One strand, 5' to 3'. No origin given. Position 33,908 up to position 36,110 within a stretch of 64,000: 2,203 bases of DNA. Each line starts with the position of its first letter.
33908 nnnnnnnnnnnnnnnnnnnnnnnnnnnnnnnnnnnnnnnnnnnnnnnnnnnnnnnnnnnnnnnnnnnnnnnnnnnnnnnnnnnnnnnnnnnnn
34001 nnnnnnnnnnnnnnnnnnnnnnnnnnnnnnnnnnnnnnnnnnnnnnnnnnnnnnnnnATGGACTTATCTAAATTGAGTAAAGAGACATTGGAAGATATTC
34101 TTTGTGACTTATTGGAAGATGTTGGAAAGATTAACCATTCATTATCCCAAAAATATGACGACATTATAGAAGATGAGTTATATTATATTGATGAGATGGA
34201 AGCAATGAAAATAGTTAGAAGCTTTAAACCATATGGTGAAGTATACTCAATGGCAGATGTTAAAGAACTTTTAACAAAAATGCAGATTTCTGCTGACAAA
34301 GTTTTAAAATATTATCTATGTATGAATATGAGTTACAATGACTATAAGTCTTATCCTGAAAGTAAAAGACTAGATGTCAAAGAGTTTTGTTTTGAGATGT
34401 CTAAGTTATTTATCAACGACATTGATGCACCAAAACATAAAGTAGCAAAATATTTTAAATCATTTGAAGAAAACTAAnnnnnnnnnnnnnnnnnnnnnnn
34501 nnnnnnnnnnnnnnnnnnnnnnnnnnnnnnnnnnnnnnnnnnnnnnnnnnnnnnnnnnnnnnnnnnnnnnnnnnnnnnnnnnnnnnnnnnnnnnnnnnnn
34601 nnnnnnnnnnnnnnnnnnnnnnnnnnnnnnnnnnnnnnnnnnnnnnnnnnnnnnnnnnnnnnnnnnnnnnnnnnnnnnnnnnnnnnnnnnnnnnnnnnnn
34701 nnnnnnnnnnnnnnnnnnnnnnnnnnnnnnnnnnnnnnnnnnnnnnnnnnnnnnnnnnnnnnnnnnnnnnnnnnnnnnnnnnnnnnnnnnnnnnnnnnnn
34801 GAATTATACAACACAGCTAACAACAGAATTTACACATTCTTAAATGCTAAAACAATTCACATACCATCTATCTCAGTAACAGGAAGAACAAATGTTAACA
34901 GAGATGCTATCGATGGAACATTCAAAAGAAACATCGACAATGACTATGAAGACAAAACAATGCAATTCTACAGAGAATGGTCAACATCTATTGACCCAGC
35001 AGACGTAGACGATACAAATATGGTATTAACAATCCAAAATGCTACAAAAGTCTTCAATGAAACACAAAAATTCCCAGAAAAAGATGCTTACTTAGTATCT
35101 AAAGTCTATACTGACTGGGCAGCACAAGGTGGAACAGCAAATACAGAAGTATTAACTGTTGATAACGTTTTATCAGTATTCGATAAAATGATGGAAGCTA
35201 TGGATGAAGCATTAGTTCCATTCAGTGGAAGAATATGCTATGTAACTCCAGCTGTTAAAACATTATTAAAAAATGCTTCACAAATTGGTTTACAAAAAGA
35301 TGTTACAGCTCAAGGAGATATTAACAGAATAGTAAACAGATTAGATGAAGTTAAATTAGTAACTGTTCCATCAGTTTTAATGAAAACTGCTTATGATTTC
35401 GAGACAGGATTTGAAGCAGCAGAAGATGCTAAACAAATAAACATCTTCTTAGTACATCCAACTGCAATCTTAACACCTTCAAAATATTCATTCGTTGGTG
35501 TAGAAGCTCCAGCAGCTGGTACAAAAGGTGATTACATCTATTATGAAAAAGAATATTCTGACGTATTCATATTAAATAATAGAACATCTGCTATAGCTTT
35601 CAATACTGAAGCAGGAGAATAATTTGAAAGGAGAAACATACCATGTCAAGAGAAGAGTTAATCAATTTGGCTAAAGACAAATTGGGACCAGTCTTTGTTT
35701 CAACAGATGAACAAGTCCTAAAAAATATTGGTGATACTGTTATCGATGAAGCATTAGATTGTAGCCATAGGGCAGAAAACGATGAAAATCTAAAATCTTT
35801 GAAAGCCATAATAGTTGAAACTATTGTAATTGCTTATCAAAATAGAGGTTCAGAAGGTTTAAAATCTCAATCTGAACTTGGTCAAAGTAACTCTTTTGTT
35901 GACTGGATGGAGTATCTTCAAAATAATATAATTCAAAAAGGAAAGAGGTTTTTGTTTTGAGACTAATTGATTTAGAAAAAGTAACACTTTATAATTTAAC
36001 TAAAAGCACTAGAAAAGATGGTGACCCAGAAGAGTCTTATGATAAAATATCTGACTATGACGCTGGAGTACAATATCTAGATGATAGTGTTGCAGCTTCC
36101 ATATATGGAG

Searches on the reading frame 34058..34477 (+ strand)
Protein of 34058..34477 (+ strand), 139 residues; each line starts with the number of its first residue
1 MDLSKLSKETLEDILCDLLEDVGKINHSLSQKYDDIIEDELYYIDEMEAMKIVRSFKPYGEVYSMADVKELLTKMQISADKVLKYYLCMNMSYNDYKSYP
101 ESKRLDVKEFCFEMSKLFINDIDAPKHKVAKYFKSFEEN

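Call 34: search_protein_families(library=phrogs, proteins=[window:34058-34477:+], max_evalue=0.001)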
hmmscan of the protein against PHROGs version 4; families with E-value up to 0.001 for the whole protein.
window:34058-34477:+ (139 aa): 0 families

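Call 83: search_protein_families(library=pfam, proteins=[window:34058-34477:+], max_evalue=0.05)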
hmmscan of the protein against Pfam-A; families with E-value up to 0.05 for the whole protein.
window:34058-34477:+ (139 aa): 2 families
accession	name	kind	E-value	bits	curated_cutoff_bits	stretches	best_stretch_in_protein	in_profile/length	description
PF25223.1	DUF7841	-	1.1e-08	35.7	25.2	1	49-134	27-114/114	Domain of unknown function (DUF7841)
PF08965.17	Aca2_YdiL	-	0.021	15.4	23.8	1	37-123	47-115/118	Aca2/YdiL-like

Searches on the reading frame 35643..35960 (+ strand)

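Call 34: search_protein_families(library=phrogs, proteins=[window:35643-35960:+], max_evalue=0.001)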
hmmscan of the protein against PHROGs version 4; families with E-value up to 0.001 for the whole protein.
window:35643-35960:+ (105 aa): 1 family
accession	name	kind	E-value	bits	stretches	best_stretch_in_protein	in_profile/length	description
phrog_132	-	connector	4.2e-06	27.7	1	11-95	17-101/124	head-tail adaptor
